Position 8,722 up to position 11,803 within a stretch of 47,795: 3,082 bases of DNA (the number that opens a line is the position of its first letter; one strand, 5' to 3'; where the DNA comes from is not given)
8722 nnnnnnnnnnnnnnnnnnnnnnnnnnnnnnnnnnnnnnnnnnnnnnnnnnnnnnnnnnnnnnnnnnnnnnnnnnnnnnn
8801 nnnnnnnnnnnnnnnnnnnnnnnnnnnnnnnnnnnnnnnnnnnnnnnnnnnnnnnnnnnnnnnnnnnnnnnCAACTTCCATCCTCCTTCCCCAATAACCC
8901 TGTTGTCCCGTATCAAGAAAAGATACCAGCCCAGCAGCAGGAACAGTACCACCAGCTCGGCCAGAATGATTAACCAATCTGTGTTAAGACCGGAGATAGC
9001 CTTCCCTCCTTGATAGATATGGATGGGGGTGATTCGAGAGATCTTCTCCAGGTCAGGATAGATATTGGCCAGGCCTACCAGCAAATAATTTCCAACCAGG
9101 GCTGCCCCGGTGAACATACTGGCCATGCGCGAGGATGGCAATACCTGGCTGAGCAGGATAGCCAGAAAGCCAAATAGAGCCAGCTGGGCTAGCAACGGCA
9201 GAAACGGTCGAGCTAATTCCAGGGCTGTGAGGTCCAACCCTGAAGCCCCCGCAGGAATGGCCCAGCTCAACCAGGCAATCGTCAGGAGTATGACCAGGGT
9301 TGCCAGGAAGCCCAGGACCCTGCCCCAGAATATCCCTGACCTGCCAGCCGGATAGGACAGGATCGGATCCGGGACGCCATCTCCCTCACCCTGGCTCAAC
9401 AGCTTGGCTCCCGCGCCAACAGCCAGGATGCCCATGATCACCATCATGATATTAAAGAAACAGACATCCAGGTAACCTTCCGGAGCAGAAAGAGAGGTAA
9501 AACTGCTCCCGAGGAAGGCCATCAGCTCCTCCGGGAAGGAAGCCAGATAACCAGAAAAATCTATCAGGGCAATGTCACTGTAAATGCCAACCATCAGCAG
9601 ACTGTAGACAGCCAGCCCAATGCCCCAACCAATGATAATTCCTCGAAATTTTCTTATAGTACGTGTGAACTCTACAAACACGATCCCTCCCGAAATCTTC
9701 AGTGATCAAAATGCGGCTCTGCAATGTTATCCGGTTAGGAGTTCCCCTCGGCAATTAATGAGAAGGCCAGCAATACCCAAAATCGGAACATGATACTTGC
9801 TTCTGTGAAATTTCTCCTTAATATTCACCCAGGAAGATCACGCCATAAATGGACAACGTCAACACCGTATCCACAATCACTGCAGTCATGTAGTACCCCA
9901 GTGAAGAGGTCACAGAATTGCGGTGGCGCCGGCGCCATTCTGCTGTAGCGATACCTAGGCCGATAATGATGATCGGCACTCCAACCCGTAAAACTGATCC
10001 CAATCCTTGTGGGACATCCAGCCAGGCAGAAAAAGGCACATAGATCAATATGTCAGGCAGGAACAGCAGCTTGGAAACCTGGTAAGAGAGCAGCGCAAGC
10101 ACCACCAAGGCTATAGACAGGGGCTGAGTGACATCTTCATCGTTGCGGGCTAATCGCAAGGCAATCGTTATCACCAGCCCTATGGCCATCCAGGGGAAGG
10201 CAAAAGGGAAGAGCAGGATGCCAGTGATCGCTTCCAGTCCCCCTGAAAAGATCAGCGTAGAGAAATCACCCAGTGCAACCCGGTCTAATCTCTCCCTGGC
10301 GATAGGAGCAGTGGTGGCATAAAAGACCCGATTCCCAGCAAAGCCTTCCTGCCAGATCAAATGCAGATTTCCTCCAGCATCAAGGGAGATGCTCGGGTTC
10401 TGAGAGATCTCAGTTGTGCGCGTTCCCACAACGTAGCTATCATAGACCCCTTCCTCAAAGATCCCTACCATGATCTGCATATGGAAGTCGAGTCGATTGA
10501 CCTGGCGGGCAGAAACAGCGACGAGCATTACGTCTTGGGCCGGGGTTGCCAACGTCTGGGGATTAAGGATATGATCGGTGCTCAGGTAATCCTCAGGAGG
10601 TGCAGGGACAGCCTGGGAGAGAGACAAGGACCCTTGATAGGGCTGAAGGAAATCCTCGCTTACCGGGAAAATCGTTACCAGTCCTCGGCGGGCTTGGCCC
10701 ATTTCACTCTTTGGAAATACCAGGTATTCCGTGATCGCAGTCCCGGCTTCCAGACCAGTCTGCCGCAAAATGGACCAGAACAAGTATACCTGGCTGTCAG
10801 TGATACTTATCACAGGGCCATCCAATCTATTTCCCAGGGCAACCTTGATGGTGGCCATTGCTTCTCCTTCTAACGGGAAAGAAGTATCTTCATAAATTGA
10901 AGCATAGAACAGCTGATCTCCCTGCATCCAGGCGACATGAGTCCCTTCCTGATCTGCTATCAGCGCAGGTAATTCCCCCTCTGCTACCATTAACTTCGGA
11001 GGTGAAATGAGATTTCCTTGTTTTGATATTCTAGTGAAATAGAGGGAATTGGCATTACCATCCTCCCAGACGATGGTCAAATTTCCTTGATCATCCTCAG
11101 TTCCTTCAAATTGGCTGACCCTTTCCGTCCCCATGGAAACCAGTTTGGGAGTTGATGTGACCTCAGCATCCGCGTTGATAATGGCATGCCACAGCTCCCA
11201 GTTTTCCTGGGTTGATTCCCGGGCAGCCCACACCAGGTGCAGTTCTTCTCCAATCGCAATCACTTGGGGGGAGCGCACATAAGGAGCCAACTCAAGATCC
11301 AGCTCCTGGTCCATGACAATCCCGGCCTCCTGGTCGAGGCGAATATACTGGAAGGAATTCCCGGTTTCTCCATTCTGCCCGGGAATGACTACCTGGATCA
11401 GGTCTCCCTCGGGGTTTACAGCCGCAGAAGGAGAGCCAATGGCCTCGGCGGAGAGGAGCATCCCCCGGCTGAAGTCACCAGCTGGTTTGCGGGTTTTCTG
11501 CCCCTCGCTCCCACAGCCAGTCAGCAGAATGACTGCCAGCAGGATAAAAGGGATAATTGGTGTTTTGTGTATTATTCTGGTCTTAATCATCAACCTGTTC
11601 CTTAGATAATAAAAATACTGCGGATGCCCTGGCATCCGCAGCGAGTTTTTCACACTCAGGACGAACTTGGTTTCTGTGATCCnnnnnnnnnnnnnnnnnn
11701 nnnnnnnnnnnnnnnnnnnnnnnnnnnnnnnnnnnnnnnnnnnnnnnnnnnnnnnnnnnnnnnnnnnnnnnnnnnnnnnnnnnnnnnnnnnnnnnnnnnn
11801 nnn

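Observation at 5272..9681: One 1469-aa polypeptide fuses an exporter-type ABC-2 permease, both halves of an Opp/Dpp importer permease, and an extracytoplasmic PA/M28 domain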

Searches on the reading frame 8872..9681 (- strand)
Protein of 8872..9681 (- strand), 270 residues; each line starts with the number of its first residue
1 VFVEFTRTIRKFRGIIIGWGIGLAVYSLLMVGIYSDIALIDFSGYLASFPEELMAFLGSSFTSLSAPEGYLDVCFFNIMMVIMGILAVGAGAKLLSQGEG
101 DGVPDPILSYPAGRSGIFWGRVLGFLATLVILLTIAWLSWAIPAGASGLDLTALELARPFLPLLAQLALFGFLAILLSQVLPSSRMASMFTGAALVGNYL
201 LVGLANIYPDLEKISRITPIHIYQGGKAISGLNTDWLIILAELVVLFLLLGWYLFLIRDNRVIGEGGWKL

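Call 31: find_homologous_proteins(query=window:8872-9681:-, max_evalue=0.001)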
Query window:8872-9681:- (270 aa): 65 proteins with E <= 0.001 among 8000 candidates.
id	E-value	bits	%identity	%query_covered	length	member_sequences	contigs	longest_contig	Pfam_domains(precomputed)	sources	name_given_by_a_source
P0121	7.4e-98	345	59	100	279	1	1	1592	PF12679.14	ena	-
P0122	7.4e-98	345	59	100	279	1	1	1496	PF12679.14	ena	-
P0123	1.3e-97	345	59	100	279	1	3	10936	PF12679.14,PF10920.16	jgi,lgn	jgi:ABC-2 type transport system permease protein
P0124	1.4e-97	344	59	100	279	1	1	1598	PF12679.14,PF10920.16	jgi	jgi:ABC-2 type transport system permease protein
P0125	4.7e-97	343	58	100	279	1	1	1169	PF12679.14,PF10920.16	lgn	-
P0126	2.2e-96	341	58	100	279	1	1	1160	PF12679.14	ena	-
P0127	4.9e-96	339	57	100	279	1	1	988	PF12679.14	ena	-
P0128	3.3e-94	333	59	100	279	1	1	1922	PF12679.14,PF10920.16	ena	-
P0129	3.2e-92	327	58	100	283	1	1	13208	PF12679.14,PF01061.30,PF10920.16,PF12698.14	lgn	-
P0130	4.4e-92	326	57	100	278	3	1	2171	PF12679.14,PF12698.14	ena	-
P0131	7.7e-92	326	59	100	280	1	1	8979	PF12679.14,PF01061.30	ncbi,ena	-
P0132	5.1e-91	323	58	100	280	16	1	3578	PF12679.14,PF01061.30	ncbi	-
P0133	2.4e-90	321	57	100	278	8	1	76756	PF12679.14,PF01061.30,PF12698.14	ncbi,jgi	-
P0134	7.5e-90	319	57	100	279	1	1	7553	PF12679.14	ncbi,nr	ncbi:MAG: ABC transporter permease [Anaerolineales bacterium]|nr:ABC transporter permease [Anaerolin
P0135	7.9e-90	319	56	100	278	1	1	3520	PF12679.14,PF01061.30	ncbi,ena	-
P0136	9.3e-90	319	57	100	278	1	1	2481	PF12679.14,PF01061.30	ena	-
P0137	1.0e-89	319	57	100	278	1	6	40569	PF12679.14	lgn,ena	-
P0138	1.6e-89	318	57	100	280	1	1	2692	PF12679.14,PF12698.14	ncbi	-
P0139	1.7e-89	318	58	100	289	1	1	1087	PF12679.14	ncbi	-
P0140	8.4e-89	316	57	100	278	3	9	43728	PF12679.14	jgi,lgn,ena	-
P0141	2.5e-88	314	57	100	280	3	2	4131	PF12679.14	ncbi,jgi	jgi:ABC-type transport system involved in multi-copper enzyme maturation permease subunit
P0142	1.0e-87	312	57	100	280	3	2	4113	PF12679.14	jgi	-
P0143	8.4e-82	293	52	100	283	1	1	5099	PF12679.14,PF01061.30,PF10920.16,PF12698.14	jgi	jgi:ABC-2 type transport system permease protein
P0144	1.3e-80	289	53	100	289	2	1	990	PF12679.14,PF10920.16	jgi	jgi:ABC-2 type transport system permease protein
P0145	6.6e-80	287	53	100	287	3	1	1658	PF12679.14,PF10920.16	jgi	-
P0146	1.0e-79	286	54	100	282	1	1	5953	PF12679.14,PF10920.16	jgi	-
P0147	1.0e-78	283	53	100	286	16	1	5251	PF12679.14,PF10920.16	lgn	-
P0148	1.7e-77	279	53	100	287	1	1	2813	PF12679.14,PF10920.16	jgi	-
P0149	2.1e-76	275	52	100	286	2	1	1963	PF12679.14,PF10920.16,PF12698.14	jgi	jgi:ABC-2 type transport system permease protein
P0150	2.6e-76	275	60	84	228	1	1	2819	PF12679.14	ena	-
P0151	3.0e-76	275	50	100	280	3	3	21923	PF12679.14,PF10920.16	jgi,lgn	jgi:ABC-2 type transport system permease protein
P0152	1.7e-75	272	59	84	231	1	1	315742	PF12679.14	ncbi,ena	-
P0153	2.2e-75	272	68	71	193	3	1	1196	PF12679.14,PF01061.30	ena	-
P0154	9.0e-74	266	50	100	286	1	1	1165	PF12679.14,PF10920.16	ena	-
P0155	3.3e-73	265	50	100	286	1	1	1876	PF12679.14,PF10920.16,PF12698.14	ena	-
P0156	5.0e-73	264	50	100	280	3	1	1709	PF12679.14,PF01061.30,PF10920.16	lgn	-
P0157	2.8e-72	262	48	100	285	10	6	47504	PF12679.14,PF10920.16,PF12698.14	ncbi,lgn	-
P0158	9.2e-72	260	50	100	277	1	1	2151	PF12679.14,PF10920.16,PF12730.14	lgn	-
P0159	3.3e-71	258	50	100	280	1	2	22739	PF12679.14,PF01061.30,PF10920.16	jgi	jgi:ABC-2 type transport system permease protein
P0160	2.9e-70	255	50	100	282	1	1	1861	PF12679.14,PF10920.16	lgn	-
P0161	4.7e-70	254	49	100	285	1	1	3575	PF12679.14,PF10920.16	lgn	-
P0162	1.1e-69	253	50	99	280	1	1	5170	PF12679.14,PF10920.16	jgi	-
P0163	2.8e-69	252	50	99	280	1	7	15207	PF12679.14,PF10920.16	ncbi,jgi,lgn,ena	jgi:ABC-2 type transport system permease protein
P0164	6.7e-69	250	50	99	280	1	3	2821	PF12679.14,PF10920.16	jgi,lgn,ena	-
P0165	4.9e-66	241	46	100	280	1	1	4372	PF12679.14,PF10920.16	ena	-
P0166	2.4e-64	236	48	99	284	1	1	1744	PF12679.14,PF01061.30,PF10920.16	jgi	jgi:ABC-2 type transport system permease protein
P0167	2.1e-63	232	47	100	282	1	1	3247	PF12679.14,PF01061.30,PF10920.16,PF12730.14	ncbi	-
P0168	2.6e-63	232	47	100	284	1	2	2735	PF12679.14,PF01061.30,PF10920.16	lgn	-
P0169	7.1e-63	231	47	100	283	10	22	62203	PF12679.14,PF01061.30,PF10920.16,PF12698.14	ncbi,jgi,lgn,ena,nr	ncbi:MAG: ABC transporter permease subunit [Chloroflexi bacterium]|jgi:ABC-2 type transport system p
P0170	1.1e-62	230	49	100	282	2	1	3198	PF12679.14,PF01061.30,PF10920.16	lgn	-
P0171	8.2e-62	227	47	100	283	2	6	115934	PF12679.14,PF01061.30,PF10920.16,PF12698.14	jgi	jgi:ABC-2 type transport system permease protein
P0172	1.7e-61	226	56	71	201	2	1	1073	PF12679.14,PF10920.16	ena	-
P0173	3.2e-61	225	45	100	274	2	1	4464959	PF12679.14,PF01061.30,PF10920.16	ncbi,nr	ncbi:MAG: ABC transporter permease subunit [Chloroflexota bacterium]|nr:MAG: ABC transporter permeas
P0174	6.5e-60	221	46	99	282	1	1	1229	PF12679.14,PF01061.30,PF10920.16,PF12730.14,PF12698.14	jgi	-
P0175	7.9e-60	221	45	99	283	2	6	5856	PF12679.14,PF01061.30,PF10920.16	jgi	jgi:ABC-2 type transport system permease protein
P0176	2.8e-57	212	42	100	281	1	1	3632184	PF12679.14,PF01061.30,PF10920.16,PF12698.14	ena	-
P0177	1.5e-54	203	59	61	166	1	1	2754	PF12679.14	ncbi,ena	-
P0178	3.3e-50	189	39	100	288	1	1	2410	PF12679.14,PF10920.16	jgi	jgi:ABC-2 type transport system permease protein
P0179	5.7e-46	175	39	100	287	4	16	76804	PF12679.14,PF01061.30,PF10920.16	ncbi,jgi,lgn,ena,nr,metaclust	ncbi:MAG TPA: ABC transporter permease subunit [Anaerolineales bacterium]|nr:ABC transporter permeas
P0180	2.4e-37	147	36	98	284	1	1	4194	PF12679.14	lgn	-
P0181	6.6e-37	146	36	99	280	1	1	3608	PF12679.14,PF10920.16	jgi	jgi:ABC-2 type transport system permease protein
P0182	1.2e-33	135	34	98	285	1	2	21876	PF12679.14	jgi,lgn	jgi:ABC-2 type transport system permease protein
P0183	1.7e-33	134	34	98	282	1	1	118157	PF12679.14,PF10920.16,PF12730.14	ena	-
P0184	5.4e-31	126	35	98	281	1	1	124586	PF12679.14,PF10920.16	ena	-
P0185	9.4e-9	53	27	83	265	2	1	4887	PF12679.14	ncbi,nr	ncbi:MAG: ABC transporter permease subunit [Candidatus Thermoplasmatota archaeon]|nr:ABC transporter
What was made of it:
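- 8887..9681 (-): N-terminal ABC-2-type 6-helix membrane module (aa 1-265). Stand-alone 278-280-aa ABC-2 permeases are 57-59% identical (call 31).
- On ABC-2 type exporter permease (PF12679): Stand-alone PF12679 proteins are 57-59% identical (call 31).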

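Call 32: find_encoding_contigs(protein=P0133, flank=7000, max_places=1)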
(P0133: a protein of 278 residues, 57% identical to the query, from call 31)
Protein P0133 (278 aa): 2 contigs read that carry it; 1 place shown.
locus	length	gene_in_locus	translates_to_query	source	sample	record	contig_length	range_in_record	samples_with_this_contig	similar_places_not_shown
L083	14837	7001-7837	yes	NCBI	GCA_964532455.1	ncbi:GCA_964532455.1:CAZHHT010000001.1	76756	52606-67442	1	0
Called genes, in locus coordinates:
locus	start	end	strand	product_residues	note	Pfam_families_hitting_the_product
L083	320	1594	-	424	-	PF01306:LacY_symp, PF13347:MFS_2 (faint), PF00083:Sugar_tr, PF05977:MFS_3, PF07690:MFS_1, PF12832:MFS_1_like, PF07690:MFS_1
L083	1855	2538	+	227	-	PF01325:Fe_dep_repress, PF02742:Fe_dep_repr_C, PF04023:FeoA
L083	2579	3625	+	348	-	PF02742:Fe_dep_repr_C, PF04023:FeoA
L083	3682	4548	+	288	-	PF03193:RsgA_GTPase (faint), PF01926:MMR_HSR1, PF02421:FeoB_N, PF17910:FeoB_Cyto (weak)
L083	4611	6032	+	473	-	PF07670:Gate, PF07664:FeoB_C, PF07670:Gate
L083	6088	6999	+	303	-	PF00005:ABC_tran, PF13304:AAA_21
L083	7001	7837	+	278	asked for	PF12679:ABC2_membrane_2, PF01061:ABC2_membrane (weak), PF12698:ABC2_membrane_3 (weak)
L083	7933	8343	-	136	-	PF14697:Fer4_21 (faint), PF12838:Fer4_7, PF13187:Fer4_9, PF13484:Fer4_16 (faint), PF12797:Fer4_2 (weak), PF00037:Fer4, PF12837:Fer4_6 (weak), PF13237:Fer4_10 (weak)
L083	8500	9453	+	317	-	PF00892:EamA, PF06027:SLC35F (faint), PF03151:TPT (faint), PF00892:EamA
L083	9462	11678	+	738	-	PF17854:FtsK_alpha, PF01580:FtsK_SpoIIIE, PF09397:FtsK_gamma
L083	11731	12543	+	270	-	PF01790:LGT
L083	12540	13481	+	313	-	PF00005:ABC_tran, PF13304:AAA_21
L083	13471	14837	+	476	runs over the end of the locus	PF01061:ABC2_membrane (weak), PF12679:ABC2_membrane_2, PF12698:ABC2_membrane_3 (weak), PF01944:SpoIIM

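Call 33: find_encoding_contigs(protein=P0173, flank=7000, max_places=1)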
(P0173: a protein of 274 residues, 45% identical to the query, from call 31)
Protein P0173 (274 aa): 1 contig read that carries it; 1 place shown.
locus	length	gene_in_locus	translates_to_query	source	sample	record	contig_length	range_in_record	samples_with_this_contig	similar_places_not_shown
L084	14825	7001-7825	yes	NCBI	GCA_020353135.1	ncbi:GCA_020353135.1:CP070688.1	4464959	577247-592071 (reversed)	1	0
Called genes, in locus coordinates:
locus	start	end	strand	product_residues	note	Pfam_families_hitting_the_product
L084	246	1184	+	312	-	PF00892:EamA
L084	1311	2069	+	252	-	PF11750:DUF3307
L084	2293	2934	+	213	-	PF00300:His_Phos_1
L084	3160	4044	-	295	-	PF13191:AAA_16 (weak), PF00004:AAA, PF07726:AAA_3 (faint), PF07728:AAA_5, PF13401:AAA_22 (weak)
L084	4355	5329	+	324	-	PF00892:EamA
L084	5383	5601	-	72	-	PF12161:HsdM_N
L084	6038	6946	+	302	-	PF00005:ABC_tran, PF13304:AAA_21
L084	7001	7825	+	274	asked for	PF12679:ABC2_membrane_2, PF10920:DUF2705, PF01061:ABC2_membrane (weak)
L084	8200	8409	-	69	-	-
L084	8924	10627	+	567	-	PF13088:BNR_2 (faint), PF02012:BNR (faint)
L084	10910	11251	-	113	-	-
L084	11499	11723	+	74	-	PF19960:EAD7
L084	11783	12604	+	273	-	PF04378:RsmJ (faint)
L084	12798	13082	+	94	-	PF04024:PspC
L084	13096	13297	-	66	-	-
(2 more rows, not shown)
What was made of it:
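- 8887..9681 (-): They sit in two-gene ATPase + permease operons (calls 32, 33).
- On ABC-2 type exporter permease (PF12679): Stand-alone relatives have one directly upstream (calls 32, 33).
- One of these is in the same genome bin as a fused copy (calls 31-33).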

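Call 81: search_solved_structures(query=P0128, max_evalue=1, show_alignments=2)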
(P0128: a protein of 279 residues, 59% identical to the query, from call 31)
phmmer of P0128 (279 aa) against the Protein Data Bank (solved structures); distinct sequences matched with E-value up to 1: 0.
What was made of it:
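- No solved homologue was found by sequence (call 81).
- Tried and rejected: No sequence match in the PDB (call 81), so the coupling-loop assignment stays an inference.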

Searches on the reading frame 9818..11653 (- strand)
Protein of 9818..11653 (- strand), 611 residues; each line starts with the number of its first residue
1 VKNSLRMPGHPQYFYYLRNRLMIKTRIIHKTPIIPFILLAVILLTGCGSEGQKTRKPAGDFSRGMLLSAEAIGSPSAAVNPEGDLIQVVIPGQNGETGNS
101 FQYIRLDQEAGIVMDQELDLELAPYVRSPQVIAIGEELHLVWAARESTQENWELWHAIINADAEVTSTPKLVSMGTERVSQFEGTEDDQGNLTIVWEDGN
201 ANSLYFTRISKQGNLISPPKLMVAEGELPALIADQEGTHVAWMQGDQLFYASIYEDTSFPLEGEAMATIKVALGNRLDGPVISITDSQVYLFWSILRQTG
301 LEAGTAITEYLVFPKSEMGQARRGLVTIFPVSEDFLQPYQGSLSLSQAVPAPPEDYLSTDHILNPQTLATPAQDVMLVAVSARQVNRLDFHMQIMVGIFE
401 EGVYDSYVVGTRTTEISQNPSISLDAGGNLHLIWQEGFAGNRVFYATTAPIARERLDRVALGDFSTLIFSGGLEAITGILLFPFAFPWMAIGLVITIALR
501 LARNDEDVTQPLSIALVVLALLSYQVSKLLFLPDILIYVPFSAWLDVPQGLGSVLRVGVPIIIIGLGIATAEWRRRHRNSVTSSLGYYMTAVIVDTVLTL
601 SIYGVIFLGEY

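Call 5: search_protein_families(library=pfam, proteins=[window:9818-11653:-], max_evalue=0.01)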
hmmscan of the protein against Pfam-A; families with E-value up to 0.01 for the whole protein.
window:9818-11653:- (611 aa): 0 families

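Call 6: search_protein_families(library=ncbifam, proteins=[window:9818-11653:-], max_evalue=0.01)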
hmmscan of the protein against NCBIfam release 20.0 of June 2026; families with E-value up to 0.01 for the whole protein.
window:9818-11653:- (611 aa): 1 family
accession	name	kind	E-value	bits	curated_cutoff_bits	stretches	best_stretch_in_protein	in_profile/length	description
NF053835.1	PDIAV_lipo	equivalog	0.0021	17.5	90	0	407-445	190-230/458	PDIAV motif-containing lipoprotein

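Call 46: find_homologous_proteins(query=window:9818-11653:-, max_evalue=0.00001)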
Query window:9818-11653:- (611 aa): 62 proteins with E <= 0.00001 among 8000 candidates.
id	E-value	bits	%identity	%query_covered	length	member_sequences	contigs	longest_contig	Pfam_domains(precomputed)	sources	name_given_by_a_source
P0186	0.0e+0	1308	100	97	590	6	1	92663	-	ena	-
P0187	0.0e+0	1040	79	97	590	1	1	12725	-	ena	-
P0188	0.0e+0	1033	78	97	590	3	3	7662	-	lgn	-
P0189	0.0e+0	1028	78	97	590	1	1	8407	-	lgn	-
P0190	0.0e+0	1024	78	97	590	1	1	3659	-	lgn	-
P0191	6.3e-287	971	73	97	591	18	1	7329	-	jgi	-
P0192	5.4e-273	925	69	97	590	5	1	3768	-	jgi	-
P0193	2.1e-270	916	69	93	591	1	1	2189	-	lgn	-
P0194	9.1e-262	888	67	97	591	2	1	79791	-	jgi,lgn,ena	-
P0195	8.7e-259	878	68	93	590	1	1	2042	-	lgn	-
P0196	4.3e-223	760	60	93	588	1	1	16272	-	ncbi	-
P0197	1.0e-222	759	58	96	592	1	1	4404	-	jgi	jgi:hypothetical protein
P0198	1.2e-222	759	59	93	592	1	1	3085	-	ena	-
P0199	1.0e-220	752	58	96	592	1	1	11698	-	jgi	jgi:hypothetical protein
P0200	4.2e-217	740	58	93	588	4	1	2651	-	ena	-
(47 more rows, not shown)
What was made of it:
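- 9818..11590 (-): Conserved neighbour 'X': 590-aa lipoprotein-like beta-propeller with five C-terminal membrane helices and no Pfam family. Homologues are called at 590 aa (call 46).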

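Call 57: predict_structure(alignment_id=A3)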
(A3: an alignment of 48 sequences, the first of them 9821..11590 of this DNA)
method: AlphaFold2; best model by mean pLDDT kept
length: 590 residues; sequences in the alignment: 48
mean_pLDDT: 87.0   pTM: 0.83
mean pLDDT of the five models: 87.0, 85.9, 85.9, 84.6, 81.7
residues with pLDDT >= 90: 332; 70-90: 208; 50-70: 33; < 50: 17
segments of 3 or more residues with pLDDT < 50: 1-10, 24-28
pLDDT, mean of each block of 10 residues (from residue 1): 41 59 49 85 93 92 93 80 94 92 91 91 91 94 91 87 91 92 94 92 95 91 96 91 94 93 93 93 92 91 93 88 93 86 84 87 83 94 94 91 93 93 95 84 70 84 87 84 75 89 92 85 75 87 92 83 89 92 71
secondary structure, 60 per line:
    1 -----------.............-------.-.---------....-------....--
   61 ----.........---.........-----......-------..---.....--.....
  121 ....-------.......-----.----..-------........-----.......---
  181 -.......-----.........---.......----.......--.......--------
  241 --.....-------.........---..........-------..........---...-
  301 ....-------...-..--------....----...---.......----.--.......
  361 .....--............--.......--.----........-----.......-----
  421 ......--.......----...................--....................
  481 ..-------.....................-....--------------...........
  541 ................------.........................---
elements in order: H12-24 E44-47 E55-58 E65-73 E77-85 E91-96 E109-113 E116-124 E132-138 E158-165 E171-177 E182-188 E194-202 E206-212 E217-223 E226-232 E243-247 E255-263 E267-276 E284-293 E301-304 E326-329 E340-346 E354-365 E368-379 E382-388 E396-403 E409-415 E421-426 H429-435 H440-458 H461-482 H490-510 H512-515 H530-556 H563-587
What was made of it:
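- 9818..11590 (-): The AlphaFold model has pLDDT 87 and pTM 0.83 (call 57).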

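Call 60: fold_search(model_id=the predicted structure, library=pdb)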
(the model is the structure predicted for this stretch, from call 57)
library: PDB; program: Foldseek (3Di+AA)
matches with E <= 10: 1268; with E <= 0.001: 711
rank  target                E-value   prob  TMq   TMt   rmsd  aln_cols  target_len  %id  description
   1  5muk                  6.9e-10  1.00  0.42  0.61   6.9       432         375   13  Glycoside Hydrolase BT3686 (released 2017-04-26)
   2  7roo                  1.1e-09  1.00  0.42  0.39   7.7       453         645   10  Crystal structure of Friedel-Crafts alkylating enzyme CylK from Cylindospermum licheniforme with bromide (released 2022-03-23)
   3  5mul                  1.2e-09  1.00  0.43  0.62   7.4       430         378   12  Glycoside Hydrolase BT3686 bound to Glucuronic Acid (released 2017-04-26)
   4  4irt                  1.8e-09  1.00  0.42  0.59   7.2       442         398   12  Crystal structure of a putative neuraminidase (BACOVA_03493) from Bacteroides ovatus ATCC 8483 at 1.74 A resolution (released 2013-03-13)
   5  7ron                  2.2e-09  1.00  0.43  0.41   6.9       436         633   10  Crystal structure of the Friedel-Crafts alkylating enzyme CylK from Cylindospermum licheniforme (released 2022-03-23)
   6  6jq9_B                4.9e-09  1.00  0.39  0.46   9.6       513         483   10  Crystal structure of a lyase from Alteromonas sp. (released 2020-04-01)
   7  7drq_B                7.3e-09  1.00  0.39  0.46  10.8       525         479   11  Crystal structure of polysaccharide lyase Uly1 (released 2021-03-31)
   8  6byt_A                9.3e-09  1.00  0.39  0.47   9.3       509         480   11  Complex structure of LOR107 mutant (R320) with tetrasaccharide substrate (released 2018-02-07)
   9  7fh6                  1.0e-08  1.00  0.42  0.39   7.0       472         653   11  Friedel-Crafts alkylation enzyme CylK (released 2022-02-16)
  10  6jq9_A                1.6e-08  1.00  0.38  0.45   9.7       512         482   11  Crystal structure of a lyase from Alteromonas sp. (released 2020-04-01)
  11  7fh7                  1.9e-08  1.00  0.42  0.39   6.3       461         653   11  Friedel-Crafts alkylation enzyme CylK mutant Y37F (released 2022-02-16)
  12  6byp_A                2.8e-08  1.00  0.39  0.46   9.2       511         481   12  Structure of PL24 family Polysaccharide lyase-LOR107 (released 2018-02-07)
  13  7fh8                  3.6e-08  1.00  0.42  0.38   7.3       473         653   11  Friedel-Crafts alkylation enzyme CylK mutant H391A (released 2022-02-16)
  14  3vgz_C                4.2e-08  1.00  0.38  0.62   6.7       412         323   11  Crystal structure of E. coli YncE (released 2011-11-16)
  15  4hiz_A                4.2e-08  1.00  0.32  0.29  12.7       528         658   11  Phage phi92 endosialidase (released 2014-01-15)
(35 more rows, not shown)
